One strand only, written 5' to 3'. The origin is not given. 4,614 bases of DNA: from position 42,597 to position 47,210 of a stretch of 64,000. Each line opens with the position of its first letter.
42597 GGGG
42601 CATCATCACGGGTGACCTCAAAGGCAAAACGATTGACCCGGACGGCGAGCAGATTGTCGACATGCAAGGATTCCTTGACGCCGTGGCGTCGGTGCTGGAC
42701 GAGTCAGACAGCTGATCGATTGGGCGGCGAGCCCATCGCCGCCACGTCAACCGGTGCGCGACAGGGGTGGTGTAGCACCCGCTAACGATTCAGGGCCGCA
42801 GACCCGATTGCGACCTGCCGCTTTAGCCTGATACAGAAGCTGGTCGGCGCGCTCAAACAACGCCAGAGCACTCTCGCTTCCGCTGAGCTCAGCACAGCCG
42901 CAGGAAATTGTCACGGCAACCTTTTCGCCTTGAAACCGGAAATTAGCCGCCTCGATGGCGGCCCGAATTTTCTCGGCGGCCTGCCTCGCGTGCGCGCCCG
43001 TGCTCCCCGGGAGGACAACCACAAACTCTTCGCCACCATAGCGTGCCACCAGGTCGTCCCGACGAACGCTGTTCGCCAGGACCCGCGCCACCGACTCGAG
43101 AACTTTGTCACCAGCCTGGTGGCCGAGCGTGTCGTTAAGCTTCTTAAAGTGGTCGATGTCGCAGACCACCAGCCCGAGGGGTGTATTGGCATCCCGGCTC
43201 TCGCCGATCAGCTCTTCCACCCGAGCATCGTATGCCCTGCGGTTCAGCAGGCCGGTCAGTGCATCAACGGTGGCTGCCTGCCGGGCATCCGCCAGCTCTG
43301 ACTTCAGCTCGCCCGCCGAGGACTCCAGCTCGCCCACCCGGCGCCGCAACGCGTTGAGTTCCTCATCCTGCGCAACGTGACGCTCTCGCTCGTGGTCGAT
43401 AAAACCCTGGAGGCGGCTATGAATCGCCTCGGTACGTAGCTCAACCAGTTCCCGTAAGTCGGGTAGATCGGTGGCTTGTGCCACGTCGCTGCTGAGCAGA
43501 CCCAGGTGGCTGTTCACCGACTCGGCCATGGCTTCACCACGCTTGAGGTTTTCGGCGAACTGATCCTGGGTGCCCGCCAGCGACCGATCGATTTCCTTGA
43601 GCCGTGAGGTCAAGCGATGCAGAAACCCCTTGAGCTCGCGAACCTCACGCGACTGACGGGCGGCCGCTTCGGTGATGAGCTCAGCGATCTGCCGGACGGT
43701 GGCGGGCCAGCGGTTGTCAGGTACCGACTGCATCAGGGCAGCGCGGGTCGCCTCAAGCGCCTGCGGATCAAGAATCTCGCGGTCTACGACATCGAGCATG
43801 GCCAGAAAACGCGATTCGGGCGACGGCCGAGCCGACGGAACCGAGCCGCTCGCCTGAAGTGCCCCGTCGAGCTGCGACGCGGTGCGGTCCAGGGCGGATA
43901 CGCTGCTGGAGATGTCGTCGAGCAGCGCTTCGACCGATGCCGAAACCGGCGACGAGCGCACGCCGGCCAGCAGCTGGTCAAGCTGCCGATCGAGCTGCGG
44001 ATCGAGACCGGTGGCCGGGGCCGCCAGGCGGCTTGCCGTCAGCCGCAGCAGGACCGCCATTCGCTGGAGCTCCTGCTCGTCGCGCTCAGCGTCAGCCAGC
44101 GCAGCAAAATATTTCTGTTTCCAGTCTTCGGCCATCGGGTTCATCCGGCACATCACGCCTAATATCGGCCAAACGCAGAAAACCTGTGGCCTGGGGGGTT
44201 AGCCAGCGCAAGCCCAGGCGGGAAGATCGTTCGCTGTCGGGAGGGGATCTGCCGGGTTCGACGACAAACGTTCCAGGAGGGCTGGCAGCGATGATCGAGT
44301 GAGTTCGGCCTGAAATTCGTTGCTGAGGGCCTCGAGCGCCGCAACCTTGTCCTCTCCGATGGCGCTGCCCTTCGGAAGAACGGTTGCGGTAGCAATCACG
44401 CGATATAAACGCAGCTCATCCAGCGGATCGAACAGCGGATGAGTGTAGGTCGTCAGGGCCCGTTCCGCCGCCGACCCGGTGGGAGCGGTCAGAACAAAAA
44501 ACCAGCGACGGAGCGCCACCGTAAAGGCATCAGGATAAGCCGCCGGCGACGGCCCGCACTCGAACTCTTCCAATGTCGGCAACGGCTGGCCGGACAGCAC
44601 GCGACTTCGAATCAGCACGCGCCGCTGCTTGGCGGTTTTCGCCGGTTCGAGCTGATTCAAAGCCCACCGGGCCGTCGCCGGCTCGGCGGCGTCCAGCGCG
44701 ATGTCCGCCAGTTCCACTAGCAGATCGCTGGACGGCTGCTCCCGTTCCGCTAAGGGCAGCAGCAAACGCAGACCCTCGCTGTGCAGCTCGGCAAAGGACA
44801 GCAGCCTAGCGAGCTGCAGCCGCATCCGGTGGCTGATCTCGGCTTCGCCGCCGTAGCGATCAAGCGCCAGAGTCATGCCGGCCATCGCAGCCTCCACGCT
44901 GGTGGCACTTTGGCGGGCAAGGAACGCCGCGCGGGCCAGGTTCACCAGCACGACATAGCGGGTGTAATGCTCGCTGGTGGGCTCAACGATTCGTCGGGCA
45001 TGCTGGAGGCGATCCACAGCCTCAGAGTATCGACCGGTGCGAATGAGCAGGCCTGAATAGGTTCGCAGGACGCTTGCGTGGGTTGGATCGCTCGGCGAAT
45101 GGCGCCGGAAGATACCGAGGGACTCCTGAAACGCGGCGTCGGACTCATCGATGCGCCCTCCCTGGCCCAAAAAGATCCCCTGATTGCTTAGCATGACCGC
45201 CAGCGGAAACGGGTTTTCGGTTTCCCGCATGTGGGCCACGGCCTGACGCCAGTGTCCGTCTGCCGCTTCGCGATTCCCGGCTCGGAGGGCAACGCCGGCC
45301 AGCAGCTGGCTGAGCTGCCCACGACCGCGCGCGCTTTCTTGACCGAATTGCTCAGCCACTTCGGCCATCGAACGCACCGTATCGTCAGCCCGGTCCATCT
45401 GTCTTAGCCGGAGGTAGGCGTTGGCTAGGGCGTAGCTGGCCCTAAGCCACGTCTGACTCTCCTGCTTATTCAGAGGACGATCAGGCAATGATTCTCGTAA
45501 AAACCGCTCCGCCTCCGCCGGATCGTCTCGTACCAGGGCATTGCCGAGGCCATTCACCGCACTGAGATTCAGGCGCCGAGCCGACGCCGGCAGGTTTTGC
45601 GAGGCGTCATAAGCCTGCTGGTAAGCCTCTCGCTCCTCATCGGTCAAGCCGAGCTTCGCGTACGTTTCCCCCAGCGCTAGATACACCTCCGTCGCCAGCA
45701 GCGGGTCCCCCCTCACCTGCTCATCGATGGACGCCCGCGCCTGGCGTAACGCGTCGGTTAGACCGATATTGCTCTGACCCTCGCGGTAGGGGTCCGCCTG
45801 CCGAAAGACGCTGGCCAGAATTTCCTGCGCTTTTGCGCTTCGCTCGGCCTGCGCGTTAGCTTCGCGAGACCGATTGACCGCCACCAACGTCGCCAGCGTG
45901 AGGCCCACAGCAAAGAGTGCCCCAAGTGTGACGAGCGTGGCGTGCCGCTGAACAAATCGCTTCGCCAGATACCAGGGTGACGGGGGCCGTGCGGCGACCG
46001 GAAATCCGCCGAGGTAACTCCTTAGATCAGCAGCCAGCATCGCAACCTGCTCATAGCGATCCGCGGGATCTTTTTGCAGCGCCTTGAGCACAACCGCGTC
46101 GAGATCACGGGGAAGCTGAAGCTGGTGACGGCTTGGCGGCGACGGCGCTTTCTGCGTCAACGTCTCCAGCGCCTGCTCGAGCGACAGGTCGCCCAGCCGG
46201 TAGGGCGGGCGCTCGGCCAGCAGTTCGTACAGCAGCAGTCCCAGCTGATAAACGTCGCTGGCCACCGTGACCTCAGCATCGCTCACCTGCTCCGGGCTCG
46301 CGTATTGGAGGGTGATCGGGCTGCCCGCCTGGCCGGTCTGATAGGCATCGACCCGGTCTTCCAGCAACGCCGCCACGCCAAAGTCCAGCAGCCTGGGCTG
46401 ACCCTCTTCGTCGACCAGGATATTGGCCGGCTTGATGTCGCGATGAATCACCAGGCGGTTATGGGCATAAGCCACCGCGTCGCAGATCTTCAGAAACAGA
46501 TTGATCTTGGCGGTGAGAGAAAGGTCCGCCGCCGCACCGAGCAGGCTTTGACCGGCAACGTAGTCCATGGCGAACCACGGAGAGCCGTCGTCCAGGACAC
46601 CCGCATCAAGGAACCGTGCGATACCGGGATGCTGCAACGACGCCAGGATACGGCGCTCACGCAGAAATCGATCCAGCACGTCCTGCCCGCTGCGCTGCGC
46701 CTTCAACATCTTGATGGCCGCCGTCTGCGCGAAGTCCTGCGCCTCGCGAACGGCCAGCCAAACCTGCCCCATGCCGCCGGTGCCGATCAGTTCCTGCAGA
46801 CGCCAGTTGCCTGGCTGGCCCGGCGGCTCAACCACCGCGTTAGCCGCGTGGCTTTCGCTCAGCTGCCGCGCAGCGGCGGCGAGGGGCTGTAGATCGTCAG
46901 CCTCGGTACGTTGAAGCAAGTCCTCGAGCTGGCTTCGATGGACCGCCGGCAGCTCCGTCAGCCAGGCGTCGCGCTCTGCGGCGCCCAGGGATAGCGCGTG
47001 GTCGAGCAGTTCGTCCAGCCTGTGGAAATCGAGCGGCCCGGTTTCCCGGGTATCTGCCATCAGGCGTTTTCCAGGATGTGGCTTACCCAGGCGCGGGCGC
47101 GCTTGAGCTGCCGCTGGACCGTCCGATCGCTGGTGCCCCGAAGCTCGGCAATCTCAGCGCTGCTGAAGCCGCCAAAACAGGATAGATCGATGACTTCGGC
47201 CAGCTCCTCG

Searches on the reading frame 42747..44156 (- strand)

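Call 21: search_protein_families(library=pfam, proteins=[window:42747-44156:-], max_evalue=0.001)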
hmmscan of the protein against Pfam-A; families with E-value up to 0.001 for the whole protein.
window:42747-44156:- (469 aa): 3 families
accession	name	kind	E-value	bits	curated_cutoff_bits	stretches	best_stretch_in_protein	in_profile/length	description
PF00990.26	GGDEF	-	1.7e-47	161.6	23.8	1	295-451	1-161/161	Diguanylate cyclase, GGDEF domain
PF20975.2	DGCcoil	-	1.6e-06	28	26.7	1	135-277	218-359/359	DGC-associated coil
PF17853.6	GGDEF_2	-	0.00013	22.6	24.5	1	325-411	21-87/116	GGDEF-like domain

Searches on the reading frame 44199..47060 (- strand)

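Call 21: search_protein_families(library=pfam, proteins=[window:44199-47060:-], max_evalue=0.001)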
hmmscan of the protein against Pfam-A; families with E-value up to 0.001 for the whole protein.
window:44199-47060:- (953 aa): 6 families
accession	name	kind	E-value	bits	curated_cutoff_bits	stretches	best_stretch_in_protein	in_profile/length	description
PF00069.31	Pkinase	-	4.5e-42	144.7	31.7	1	88-339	3-255/263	Protein kinase domain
PF07714.23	PK_Tyr_Ser-Thr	-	2.1e-32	112.9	23.1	1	88-337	3-250/258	Protein tyrosine and serine/threonine kinase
PF13424.12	TPR_12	-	8.4e-13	48.8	30.1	2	621-692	3-75/77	Tetratricopeptide repeat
PF13181.12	TPR_8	-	2.7e-07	30.7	25.7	0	458-488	2-32/34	Tetratricopeptide repeat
PF07719.23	TPR_2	-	0.00032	21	27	0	458-485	2-29/34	Tetratricopeptide repeat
PF14531.12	Kinase-like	-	0.00062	19.6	25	1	180-282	142-246/289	Kinase-like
